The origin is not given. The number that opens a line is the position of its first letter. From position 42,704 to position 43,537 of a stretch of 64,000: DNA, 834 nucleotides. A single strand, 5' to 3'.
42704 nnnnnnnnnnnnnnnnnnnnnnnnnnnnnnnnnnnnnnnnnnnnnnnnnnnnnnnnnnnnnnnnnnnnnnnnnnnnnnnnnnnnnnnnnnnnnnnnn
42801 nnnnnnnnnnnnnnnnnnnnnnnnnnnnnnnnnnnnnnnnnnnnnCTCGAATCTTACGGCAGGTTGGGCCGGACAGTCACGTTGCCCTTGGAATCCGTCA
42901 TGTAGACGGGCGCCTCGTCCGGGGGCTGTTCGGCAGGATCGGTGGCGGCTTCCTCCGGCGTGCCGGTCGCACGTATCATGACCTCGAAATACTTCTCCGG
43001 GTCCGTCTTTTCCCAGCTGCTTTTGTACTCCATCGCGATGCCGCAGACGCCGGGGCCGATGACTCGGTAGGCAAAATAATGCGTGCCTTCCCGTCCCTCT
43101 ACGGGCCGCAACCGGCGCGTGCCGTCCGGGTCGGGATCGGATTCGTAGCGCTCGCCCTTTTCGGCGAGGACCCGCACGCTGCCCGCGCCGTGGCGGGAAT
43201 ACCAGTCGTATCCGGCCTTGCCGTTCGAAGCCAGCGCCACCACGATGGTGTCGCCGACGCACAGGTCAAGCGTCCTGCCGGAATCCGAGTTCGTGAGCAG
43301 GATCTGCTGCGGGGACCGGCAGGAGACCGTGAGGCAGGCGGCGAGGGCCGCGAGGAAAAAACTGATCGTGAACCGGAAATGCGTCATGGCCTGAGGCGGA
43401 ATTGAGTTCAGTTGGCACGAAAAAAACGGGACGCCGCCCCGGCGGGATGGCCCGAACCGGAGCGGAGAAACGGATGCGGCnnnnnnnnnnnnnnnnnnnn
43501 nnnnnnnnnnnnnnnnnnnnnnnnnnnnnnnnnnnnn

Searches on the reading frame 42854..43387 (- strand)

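Call 59: search_protein_families(library=pfam, proteins=[window:42854-43387:-])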
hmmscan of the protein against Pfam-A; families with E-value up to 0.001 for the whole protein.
window:42854-43387:- (177 aa): 1 family
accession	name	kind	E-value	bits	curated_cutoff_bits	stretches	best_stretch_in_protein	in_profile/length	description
PF09394.16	Inhibitor_I42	-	9.8e-12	45.4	27.2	1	44-135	4-88/91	Chagasin family peptidase inhibitor I42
